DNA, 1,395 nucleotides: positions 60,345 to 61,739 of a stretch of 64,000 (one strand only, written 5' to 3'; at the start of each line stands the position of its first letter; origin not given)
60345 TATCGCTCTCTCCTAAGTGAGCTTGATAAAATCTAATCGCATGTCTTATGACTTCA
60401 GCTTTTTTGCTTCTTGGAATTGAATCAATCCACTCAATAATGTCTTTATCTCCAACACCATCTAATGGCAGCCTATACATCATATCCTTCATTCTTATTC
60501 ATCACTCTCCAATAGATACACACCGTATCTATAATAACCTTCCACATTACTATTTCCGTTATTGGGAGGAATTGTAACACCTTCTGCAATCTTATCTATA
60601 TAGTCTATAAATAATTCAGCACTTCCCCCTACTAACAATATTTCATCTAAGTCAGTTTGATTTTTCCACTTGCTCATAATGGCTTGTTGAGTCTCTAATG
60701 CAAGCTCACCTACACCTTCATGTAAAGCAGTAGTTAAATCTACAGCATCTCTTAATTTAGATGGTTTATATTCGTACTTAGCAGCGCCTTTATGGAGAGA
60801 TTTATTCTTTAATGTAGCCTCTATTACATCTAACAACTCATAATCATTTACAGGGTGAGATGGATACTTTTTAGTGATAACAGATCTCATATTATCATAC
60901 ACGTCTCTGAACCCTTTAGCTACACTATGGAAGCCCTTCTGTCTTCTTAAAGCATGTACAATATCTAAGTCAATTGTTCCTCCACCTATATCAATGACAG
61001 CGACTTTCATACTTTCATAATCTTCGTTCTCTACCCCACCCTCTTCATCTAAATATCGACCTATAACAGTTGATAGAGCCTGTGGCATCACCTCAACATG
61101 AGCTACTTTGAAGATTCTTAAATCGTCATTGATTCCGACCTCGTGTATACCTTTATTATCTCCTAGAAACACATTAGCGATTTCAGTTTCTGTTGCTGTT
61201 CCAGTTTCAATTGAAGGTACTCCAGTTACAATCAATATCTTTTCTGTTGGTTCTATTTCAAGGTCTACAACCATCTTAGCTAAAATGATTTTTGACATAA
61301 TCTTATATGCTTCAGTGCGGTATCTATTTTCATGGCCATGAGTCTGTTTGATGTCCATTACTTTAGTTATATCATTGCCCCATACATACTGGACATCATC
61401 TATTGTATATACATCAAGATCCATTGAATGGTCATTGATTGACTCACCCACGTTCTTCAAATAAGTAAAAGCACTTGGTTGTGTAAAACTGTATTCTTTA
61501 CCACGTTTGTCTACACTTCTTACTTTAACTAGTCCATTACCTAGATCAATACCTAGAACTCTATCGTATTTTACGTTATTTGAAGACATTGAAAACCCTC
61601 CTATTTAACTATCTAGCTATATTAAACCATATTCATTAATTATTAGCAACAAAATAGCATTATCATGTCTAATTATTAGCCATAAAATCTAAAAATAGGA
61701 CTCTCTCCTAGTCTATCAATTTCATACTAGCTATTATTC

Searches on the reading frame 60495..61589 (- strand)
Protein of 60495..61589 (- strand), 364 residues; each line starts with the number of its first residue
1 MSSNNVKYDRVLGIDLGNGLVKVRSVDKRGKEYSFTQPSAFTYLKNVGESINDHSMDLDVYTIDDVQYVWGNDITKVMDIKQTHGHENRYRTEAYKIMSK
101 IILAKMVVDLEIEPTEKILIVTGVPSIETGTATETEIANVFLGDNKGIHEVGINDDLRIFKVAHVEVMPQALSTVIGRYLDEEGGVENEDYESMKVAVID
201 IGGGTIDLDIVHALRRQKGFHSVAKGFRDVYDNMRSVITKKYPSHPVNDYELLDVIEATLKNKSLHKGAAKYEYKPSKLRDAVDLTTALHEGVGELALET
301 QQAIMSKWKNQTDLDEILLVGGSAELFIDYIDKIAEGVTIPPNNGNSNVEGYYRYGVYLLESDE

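Call 4: search_protein_families(library=pfam, proteins=[window:60495-61589:-], max_evalue=0.1)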
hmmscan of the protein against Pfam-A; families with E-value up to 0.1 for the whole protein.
window:60495-61589:- (364 aa): 5 families
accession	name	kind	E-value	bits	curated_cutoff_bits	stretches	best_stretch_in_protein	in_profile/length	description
PF17989.7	ALP_N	-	1.6e-17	64.5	26.3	1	13-172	1-147/148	Actin like proteins N terminal domain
PF22128.2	Alp7A_like_C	-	2.3e-08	34.4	22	1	196-335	2-137/156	Alp7A C-terminal domain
PF21522.3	MreB-like_C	-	5.8e-05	24.1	27.8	1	198-329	1-119/123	Archaeal actin homologue MreB-like, C-terminal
PF21523.3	ParM_N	-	0.0091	16.5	27.4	1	196-334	7-134/159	Plasmid segregation protein ParM, C-terminal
PF07520.16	SrfB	-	0.011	14.2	27.1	1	188-212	555-578/992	Virulence factor SrfB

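Call 15: search_protein_families(library=phrogs, proteins=[window:60495-61589:-], max_evalue=0.01)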
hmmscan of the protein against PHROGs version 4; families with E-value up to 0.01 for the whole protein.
window:60495-61589:- (364 aa): 1 family
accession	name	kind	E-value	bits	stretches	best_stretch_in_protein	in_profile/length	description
phrog_691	-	DNA, RNA and nucleotide metabolism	5.4e-48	164.8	1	11-357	5-323/329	partition protein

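Call 16: list_cluster_members(proteins=[window:8471-9316:+, window:8447-9316:+, window:8453-9316:+, window:9316-9540:+, window:9307-9540:+, window:60498-61589:-, window:60214-60492:-, window:57666-58994:+, window:7319-8143:+])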
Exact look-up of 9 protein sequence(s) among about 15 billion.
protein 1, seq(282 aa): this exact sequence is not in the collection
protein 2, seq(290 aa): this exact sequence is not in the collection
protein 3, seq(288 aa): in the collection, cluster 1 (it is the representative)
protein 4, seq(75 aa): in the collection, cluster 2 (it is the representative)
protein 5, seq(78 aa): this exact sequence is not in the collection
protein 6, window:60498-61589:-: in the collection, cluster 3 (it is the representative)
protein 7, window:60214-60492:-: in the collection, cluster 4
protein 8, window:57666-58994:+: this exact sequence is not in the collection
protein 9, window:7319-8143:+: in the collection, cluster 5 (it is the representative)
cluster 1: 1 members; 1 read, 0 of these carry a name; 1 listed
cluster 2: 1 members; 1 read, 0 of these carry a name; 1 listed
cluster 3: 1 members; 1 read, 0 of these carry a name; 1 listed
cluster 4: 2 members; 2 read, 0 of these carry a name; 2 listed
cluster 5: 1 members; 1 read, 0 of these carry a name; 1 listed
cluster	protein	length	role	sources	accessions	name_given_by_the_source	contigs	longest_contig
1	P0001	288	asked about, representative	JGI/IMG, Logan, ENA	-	-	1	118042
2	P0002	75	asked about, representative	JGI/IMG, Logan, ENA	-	-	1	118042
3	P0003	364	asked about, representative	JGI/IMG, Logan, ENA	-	-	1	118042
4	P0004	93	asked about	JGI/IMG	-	-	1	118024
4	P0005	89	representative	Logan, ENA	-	-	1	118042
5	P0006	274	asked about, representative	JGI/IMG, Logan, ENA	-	-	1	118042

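Call 19: search_dna_similar(query=window:60498-61589:-, collection=phages, mode=protein, max_rows=30)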
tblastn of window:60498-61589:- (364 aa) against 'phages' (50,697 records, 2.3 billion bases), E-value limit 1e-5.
No match.

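Call 20: search_dna_similar(query=window:60498-61589:-, collection=plasmids, mode=protein, max_rows=25, max_evalue=0.001)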
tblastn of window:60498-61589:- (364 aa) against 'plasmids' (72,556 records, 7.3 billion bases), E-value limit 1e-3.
Records with a match: 70; places in all: 74; records where one place covers at least 80% of the query: 65.
Best place of each record, by identity: <60% 70.
By first word of the organism name: Bacillus 20; Lactobacillus 13; Lactiplantibacillus 11; Levilactobacillus 4; Secundilactobacillus 4; Lacticaseibacillus 4; Ligilactobacillus 3; Brevibacillus 2; Limosilactobacillus 2; Alicyclobacillus 2; and 5 more.
By predicted mobility (MOB-suite, as given by PLSDB): non-mobilizable 34; conjugative 19; mobilizable 17.
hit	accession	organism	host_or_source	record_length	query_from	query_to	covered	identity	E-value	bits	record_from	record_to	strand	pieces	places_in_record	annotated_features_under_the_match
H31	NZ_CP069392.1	Bacillus velezensis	cell culture,saltpan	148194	5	359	98%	57.3%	3e-121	392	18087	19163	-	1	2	hypothetical protein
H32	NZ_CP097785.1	Bacillus velezensis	Cell culture,Rizosphere soil sample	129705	5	359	98%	57.3%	4e-121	392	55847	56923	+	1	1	hypothetical protein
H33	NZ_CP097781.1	Bacillus velezensis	Cell culture,Rizosphere soil sample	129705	5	359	98%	57.3%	4e-121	392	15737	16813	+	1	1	hypothetical protein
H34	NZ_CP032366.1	Bacillus wiedmannii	Alvinocaris longirostris,gills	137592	8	364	98%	55.7%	3e-115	375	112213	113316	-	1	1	hypothetical protein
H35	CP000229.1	Bacillus cereus Q1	-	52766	10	358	96%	37.8%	7e-48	181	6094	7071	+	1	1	hypothetical protein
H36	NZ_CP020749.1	Bacillus mycoides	whole organism,soil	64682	7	358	97%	36.9%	6e-49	184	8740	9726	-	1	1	plasmid segregation protein ParM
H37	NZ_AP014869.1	Bacillus thuringiensis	-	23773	7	358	97%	36.6%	9e-49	183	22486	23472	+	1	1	plasmid segregation protein ParM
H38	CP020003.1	Bacillus thuringiensis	Bacillus thuringiensis subsp,whole ...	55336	7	358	97%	36.6%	5e-48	181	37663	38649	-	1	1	plasmid segregation protein ParM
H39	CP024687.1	Bacillus wiedmannii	cell culture,soil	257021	7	358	97%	36.4%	1e-47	180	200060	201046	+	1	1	plasmid segregation protein ParM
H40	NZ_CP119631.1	Bacillus paranthracis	white bream,bacteria culture,liver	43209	10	358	96%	35.8%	5e-51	190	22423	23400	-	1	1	plasmid segregation protein ParM domain-containing protein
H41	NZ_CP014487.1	Bacillus cereus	Knife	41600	14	358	95%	35.9%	2e-50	188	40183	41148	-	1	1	plasmid segregation protein ParM domain-containing protein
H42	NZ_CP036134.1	Bacillus mycoides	cell culture,soil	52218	10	358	96%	35.5%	7e-50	186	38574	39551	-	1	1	parM: plasmid segregation protein ParM domain-containing protein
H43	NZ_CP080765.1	Aneurinibacillus thermoaerophilus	compost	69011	11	357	95%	33.1%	3e-34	141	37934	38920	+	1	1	plasmid segregation protein ParM domain-containing protein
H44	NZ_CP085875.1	Brevibacillus sp. HD3.3A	soil sample,soil of tomato plants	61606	11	358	96%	32.2%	3e-30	129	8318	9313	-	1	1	plasmid segregation protein ParM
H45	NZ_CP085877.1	Brevibacillus sp. DP1.3A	soil sample,soil of Citrus sinensis ...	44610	11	358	96%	31.7%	6e-29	125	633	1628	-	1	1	parM: plasmid segregation protein ParM domain-containing protein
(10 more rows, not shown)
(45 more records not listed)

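Call 23: search_solved_structures(query=window:60498-61589:-, max_evalue=1)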
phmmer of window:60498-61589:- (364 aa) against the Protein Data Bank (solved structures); distinct sequences matched with E-value up to 1: 1.
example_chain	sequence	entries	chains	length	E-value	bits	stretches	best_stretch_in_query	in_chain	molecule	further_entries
9rmi_G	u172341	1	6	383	0.00047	22.8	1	117-361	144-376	CorM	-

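Call 24: get_annotated_region(hit=H34, flank=8000)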
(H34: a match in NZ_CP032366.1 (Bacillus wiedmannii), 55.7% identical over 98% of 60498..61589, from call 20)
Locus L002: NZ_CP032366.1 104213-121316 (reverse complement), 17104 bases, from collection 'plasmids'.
description: Bacillus wiedmannii strain SR52 plasmid unnamed1, complete sequence
organism: Bacillus wiedmannii (NCBI taxid 1890302)
taxonomy: Bacteria; Bacillota; Bacilli; Bacillales; Bacillaceae; Bacillus; Bacillus wiedmannii
host: -; source: Alvinocaris longirostris,gills; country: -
typing (MOB-suite, as given by PLSDB): non-mobilizable
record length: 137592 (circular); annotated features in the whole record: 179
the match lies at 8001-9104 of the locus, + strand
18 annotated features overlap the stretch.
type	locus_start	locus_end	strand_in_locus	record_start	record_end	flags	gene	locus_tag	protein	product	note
CDS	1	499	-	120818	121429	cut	-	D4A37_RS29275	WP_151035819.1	hypothetical protein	-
CDS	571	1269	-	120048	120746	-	-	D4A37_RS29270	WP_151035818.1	hypothetical protein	-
CDS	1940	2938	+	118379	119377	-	-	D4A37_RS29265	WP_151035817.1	replication initiator protein A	-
CDS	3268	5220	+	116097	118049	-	-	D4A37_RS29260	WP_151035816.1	ATP-dependent helicase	-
CDS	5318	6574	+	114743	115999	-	-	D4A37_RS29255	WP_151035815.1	hypothetical protein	-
CDS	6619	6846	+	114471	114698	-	-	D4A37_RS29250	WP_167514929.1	hypothetical protein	-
CDS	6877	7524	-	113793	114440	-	-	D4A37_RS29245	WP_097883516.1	MerR family transcriptional regulator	GO:0006355 - regulation of DNA-templated transcription [Evidence IEA]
CDS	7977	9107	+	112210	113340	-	-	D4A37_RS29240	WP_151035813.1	hypothetical protein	-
CDS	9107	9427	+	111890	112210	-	-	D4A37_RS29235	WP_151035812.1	hypothetical protein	-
CDS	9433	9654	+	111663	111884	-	-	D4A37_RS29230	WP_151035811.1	hypothetical protein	-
CDS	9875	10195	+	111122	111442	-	-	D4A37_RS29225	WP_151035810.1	hypothetical protein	-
CDS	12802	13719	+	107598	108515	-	-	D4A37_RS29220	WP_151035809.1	hypothetical protein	-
CDS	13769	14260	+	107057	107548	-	-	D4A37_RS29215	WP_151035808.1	hypothetical protein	-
CDS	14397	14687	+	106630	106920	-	-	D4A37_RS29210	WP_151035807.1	hypothetical protein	-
CDS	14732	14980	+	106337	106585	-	-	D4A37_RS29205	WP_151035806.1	hypothetical protein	-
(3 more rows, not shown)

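Call 25: get_annotated_region(hit=H32, flank=8000)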
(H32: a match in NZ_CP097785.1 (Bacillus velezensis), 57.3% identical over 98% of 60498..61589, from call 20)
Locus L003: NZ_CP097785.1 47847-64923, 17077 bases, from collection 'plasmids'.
description: Bacillus velezensis strain V 3.14 plasmid pBvelV314_2, complete sequence
organism: Bacillus velezensis (NCBI taxid 492670)
taxonomy: Bacteria; Bacillota; Bacilli; Bacillales; Bacillaceae; Bacillus; Bacillus velezensis
host: -; source: Cell culture,Rizosphere soil sample; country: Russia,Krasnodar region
typing (MOB-suite, as given by PLSDB): non-mobilizable
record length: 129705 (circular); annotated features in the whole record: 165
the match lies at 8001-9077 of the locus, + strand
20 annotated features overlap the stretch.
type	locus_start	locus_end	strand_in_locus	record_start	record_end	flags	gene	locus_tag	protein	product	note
CDS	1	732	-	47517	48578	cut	-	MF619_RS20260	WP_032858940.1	hypothetical protein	-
CDS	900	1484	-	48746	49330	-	-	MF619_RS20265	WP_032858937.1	hypothetical protein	-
CDS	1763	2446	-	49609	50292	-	-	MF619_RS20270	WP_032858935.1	hypothetical protein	-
CDS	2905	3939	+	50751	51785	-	-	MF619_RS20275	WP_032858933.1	helix-turn-helix domain-containing protein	-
CDS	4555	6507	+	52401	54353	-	-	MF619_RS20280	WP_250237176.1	ATP-dependent helicase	-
CDS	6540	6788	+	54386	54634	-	-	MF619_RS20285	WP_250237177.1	hypothetical protein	-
CDS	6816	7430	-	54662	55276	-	-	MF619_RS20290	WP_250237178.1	MerR family transcriptional regulator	GO:0006355 - regulation of DNA-templated transcription [Evidence IEA]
CDS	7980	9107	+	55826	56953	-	-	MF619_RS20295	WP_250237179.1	hypothetical protein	-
CDS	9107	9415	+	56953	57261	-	-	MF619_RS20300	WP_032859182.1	hypothetical protein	-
CDS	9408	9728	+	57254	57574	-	-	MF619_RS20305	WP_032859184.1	helix-turn-helix transcriptional regulator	-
CDS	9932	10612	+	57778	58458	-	-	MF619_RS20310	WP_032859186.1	hypothetical protein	-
CDS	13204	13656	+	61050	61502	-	-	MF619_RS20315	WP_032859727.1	hypothetical protein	-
CDS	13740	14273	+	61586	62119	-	-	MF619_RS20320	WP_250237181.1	hypothetical protein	-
CDS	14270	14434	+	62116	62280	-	-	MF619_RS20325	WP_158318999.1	hypothetical protein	-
CDS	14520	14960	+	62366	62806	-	-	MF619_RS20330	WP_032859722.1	hypothetical protein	-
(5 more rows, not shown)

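Call 45: find_related_loci(query=window:60498-61589:-, collection=viral_contigs, flank=6000)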
Query window:60498-61589:- (364 aa) in viral_contigs; peptide patterns used: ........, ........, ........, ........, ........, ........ (x = any residue, [..] = any of these).
3 stretches matched a pattern, but none encodes a relative of the query by tblastn (E <= 1e-3).

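Call 47: find_homologous_proteins(query=window:60498-61589:-, max_evalue=1e-10)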
Query window:60498-61589:- (364 aa): 74 proteins with E <= 1e-10 among 2563 candidates.
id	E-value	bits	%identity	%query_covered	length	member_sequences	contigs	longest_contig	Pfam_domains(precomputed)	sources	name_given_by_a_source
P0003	6.6e-237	803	100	100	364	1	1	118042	PF22128.3,PF17989.8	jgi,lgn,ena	-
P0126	2.7e-163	561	69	98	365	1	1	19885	PF22128.3,PF17989.8,PF21522.4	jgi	jgi:plasmid segregation protein ParM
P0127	8.8e-163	560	69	100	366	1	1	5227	PF22128.3,PF17989.8,PF21522.4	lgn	-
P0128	2.1e-162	558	70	99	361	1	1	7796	PF22128.3,PF17989.8,PF21522.4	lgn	-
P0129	5.8e-157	541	68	99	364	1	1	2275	PF17989.8,PF21522.4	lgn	-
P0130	2.5e-156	538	67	99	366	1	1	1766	PF22128.3,PF17989.8,PF21522.4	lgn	-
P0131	2.5e-154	532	65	100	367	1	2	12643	PF22128.3,PF17989.8,PF21522.4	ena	-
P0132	8.1e-154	530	67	98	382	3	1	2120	PF22128.3,PF17989.8,PF21522.4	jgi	jgi:plasmid segregation protein ParM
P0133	6.4e-147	508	65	98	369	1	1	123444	PF22128.3,PF17989.8,PF21522.4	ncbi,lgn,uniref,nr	ncbi:ParM/StbA family protein [Peribacillus frigoritolerans]|uniref:Actin-like protein N-terminal do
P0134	1.7e-143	496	62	98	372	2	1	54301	PF22128.3,PF17989.8,PF21522.4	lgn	-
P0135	3.1e-142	492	61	99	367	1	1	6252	PF17989.8,PF21522.4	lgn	-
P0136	1.7e-140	486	61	98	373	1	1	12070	PF22128.3,PF17989.8,PF21522.4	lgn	-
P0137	4.8e-136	472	59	98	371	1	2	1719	PF22128.3,PF17989.8,PF21522.4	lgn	-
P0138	1.2e-135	470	61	97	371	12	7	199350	PF17989.8,PF21522.4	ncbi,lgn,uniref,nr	ncbi:hypothetical protein CN553_12275 [Bacillus cereus]|uniref:Actin-like protein N-terminal domain-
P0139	4.8e-132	459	60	98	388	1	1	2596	PF22128.3,PF17989.8,PF21522.4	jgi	jgi:plasmid segregation protein ParM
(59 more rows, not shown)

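Call 49: find_encoding_contigs(protein=P0133, flank=10000, max_places=3)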
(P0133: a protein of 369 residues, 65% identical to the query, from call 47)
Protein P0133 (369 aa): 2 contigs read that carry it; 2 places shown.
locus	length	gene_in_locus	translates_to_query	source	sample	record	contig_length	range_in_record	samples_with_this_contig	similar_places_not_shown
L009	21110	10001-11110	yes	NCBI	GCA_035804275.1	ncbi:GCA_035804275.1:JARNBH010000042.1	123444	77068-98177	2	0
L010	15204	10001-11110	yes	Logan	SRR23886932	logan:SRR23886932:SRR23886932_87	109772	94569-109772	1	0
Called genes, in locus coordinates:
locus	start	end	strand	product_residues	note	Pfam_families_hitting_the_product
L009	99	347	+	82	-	-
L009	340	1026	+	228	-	-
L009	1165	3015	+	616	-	PF00176:SNF2-rel_dom, PF04851:ResIII, PF00271:Helicase_C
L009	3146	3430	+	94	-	-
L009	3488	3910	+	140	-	-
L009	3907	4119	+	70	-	-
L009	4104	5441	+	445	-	-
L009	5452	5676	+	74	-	-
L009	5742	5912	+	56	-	-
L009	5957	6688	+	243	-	-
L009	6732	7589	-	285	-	PF01510:Amidase_2, PF01471:PG_binding_1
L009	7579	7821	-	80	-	-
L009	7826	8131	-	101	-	-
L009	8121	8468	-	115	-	-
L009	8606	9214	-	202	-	-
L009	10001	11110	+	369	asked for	PF17989:ALP_N, PF21522:MreB-like_C (weak), PF22128:Alp7A_like_C (faint)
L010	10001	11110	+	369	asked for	PF17989:ALP_N, PF21522:MreB-like_C (weak), PF22128:Alp7A_like_C (faint)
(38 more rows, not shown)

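Call 55: find_encoding_contigs(protein=P0126, flank=10000, max_places=2)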
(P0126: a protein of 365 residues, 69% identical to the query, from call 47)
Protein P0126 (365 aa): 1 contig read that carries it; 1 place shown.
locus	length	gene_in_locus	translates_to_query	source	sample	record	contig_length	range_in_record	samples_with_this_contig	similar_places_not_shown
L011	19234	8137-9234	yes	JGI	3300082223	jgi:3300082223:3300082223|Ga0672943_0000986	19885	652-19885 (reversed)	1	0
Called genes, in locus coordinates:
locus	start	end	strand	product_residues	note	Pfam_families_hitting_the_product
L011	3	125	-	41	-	?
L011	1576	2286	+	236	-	PF13730:HTH_36 (weak)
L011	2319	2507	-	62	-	-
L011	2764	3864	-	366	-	-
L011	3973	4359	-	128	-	-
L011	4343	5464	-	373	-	PF17989:ALP_N, PF21522:MreB-like_C, PF22128:Alp7A_like_C (weak)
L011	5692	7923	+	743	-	PF23139:OB_YrrC (weak), PF02562:PhoH (faint), PF14490:HHH_RecD2, PF13086:AAA_11 (faint), PF13245:AAA_19, PF13604:AAA_30, PF18335:SH3_13, PF13538:UvrD_C_2, +1 more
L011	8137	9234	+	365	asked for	PF17989:ALP_N, PF21522:MreB-like_C (weak), PF22128:Alp7A_like_C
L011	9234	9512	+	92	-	-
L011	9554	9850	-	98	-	-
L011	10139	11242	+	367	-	-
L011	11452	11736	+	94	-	PF00216:Bac_DNA_binding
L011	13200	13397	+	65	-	PF09642:YonK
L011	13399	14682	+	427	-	-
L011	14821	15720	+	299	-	PF27269:YonG_N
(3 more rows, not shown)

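Call 65: search_solved_structures(query=A2, max_evalue=0.01)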
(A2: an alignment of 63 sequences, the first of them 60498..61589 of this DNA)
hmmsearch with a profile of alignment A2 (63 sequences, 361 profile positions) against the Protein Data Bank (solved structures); distinct sequences matched with E-value up to 0.01: 12.
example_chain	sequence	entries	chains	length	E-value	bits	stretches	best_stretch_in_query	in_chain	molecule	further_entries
3js6_A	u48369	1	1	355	4.9e-39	137.5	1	12-358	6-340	Uncharacterized ParM protein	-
9rmi_G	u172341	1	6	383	5.8e-15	58.3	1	114-357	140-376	CorM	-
4apw_A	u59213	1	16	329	6.3e-09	38.5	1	92-355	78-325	ALP12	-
8x1i_B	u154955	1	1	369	4.3e-08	35.7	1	113-351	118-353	ParM present of genome of Desufitobacterium hafniense - Dh-cParM1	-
5jyg_A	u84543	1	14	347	0.00022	23.5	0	198-320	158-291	Actin-like ATPase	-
5ec0_A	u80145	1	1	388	0.00039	22.7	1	137-344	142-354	Alp7A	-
5ljw_A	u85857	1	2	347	0.00044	22.5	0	198-320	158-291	Actin-like ATPase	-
5ljv_A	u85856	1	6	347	0.00046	22.5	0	198-320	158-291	Actin-like ATPase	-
4a61_A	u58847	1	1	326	0.00048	22.4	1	160-351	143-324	PLASMID SEGREGATION PROTEIN PARM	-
4a62_A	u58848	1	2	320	0.0025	20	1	160-351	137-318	PLASMID SEGREGATION PROTEIN PARM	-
1mwk_A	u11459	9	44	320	0.0046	19.2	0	160-351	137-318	ParM | Plasmid segregation protein parM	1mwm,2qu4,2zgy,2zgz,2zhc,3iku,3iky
5aey_A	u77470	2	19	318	0.0063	18.7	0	161-332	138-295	PLASMID SEGREGATION PROTEIN PARM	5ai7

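Call 68: search_protein_families(library=ncbifam, proteins=[window:60498-61589:-], max_evalue=0.01)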
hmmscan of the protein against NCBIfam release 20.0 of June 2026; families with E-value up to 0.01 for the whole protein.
window:60498-61589:- (364 aa): 4 families
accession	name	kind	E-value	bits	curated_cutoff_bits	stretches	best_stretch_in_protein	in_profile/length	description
NF010498.0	PRK13917.1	equivalog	2e-60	204.8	417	1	11-361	4-339/344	plasmid segregation protein ParM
TIGR03739.1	PRTRC_D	hypoth_equivalog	2.2e-14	53.1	214.8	1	14-331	2-291/320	PRTRC system protein D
NF052678.1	morpho_FcmB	equivalog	6.7e-07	28.5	300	1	117-336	142-345/373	filament morphology actin-like protein FcmB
TIGR02350.1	prok_dnaK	equivalog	0.0025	16.2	822.55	0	190-212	179-201/596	molecular chaperone DnaK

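Call 79: predict_structure(alignment_id=A2)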
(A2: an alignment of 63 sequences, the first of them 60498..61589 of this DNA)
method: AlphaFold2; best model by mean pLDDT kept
length: 364 residues; sequences in the alignment: 63
mean_pLDDT: 93.4   pTM: 0.90
mean pLDDT of the five models: 93.4, 92.9, 92.8, 92.7, 91.8
residues with pLDDT >= 90: 311; 70-90: 43; 50-70: 7; < 50: 3
segments of 3 or more residues with pLDDT < 50: 1-3
pLDDT, mean of each block of 10 residues (from residue 1): 69 93 96 96 91 86 98 91 84 96 98 98 93 96 97 97 97 98 97 98 94 95 94 98 94 92 77 96 97 97 93 96 93 94 95 97 73
secondary structure, 60 per line:
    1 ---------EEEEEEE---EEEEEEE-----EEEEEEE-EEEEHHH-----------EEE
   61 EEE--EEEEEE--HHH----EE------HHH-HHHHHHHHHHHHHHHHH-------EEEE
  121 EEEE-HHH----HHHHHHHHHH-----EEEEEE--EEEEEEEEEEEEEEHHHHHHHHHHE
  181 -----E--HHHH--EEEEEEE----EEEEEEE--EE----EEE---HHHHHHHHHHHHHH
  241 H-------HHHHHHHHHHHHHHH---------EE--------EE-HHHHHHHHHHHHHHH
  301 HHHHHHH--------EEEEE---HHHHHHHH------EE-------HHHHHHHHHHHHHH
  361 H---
elements in order: E10-16 E20-26 E32-38 E40-43 E58-63 E66-71 H93-109 E117-124 H133-142 E148-153 E156-169 H170-179 H189-192 E195-201 E206-212 E221-223 H227-241 H249-263 H286-307 E316-320 H324-331 H347-361

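Call 87: fold_search(model_id=the predicted structure, library=pdb)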
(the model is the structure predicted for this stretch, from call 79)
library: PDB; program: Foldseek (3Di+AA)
matches with E <= 10: 1541; with E <= 0.001: 881
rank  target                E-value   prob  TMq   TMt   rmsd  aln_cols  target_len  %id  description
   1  3js6                  8.2e-23  1.00  0.70  0.79   4.5       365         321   21  Crystal structure of apo psk41 parM protein (released 2010-01-26)
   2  4a61                  3.4e-18  1.00  0.62  0.71   5.0       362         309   17  ParM from plasmid R1 in complex with AMPPNP (released 2012-11-07)
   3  4apw_A                1.2e-17  1.00  0.61  0.67   7.5       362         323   15  Alp12 filament structure (released 2012-05-16)
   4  1mwk_A                4.3e-17  1.00  0.58  0.64   6.3       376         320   15  ParM from plasmid R1 APO form (released 2003-01-28)
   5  4a62_A                4.6e-17  1.00  0.66  0.73   4.8       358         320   17  ParM from R1 plasmid in complex with peptide from C-terminus of ParR (released 2012-11-07)
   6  4xho                  5.8e-17  1.00  0.68  0.67   5.5       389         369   17  Bacillus thuringiensis ParM with ATP (released 2016-03-09)
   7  4xhn                  1.0e-16  1.00  0.68  0.69   5.6       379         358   17  Bacillus thuringiensis ParM with AMPPNP (released 2016-03-09)
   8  1mwm_A                1.5e-16  1.00  0.63  0.72   5.1       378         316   17  ParM from plasmid R1 ADP form (released 2003-01-28)
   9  1mwk_B                1.8e-16  1.00  0.59  0.67   5.8       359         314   17  ParM from plasmid R1 APO form (released 2003-01-28)
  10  6ixw_C                3.9e-16  1.00  0.70  0.74   4.4       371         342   17  pCBH ParM non-polymerisable quadruple mutant (released 2019-06-19)
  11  4xe7                  4.4e-16  1.00  0.58  0.52   7.6       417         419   15  Bacillus thuringiensis ParM in apo form (released 2016-03-09)
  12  4xe8                  4.6e-16  1.00  0.67  0.68   5.7       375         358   16  Bacillus thuringiensis ParM with ADP (released 2016-03-16)
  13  5ec0                  5.2e-16  1.00  0.67  0.65   5.3       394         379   16  Crystal Structure of Actin-like protein Alp7A (released 2016-11-02)
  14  6ixw_A                5.5e-16  1.00  0.68  0.72   5.0       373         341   17  pCBH ParM non-polymerisable quadruple mutant (released 2019-06-19)
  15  2fsj                  8.2e-16  1.00  0.69  0.77   4.5       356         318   18  Crystal structure of Ta0583, an archaeal actin homolog, native data (released 2006-04-18)
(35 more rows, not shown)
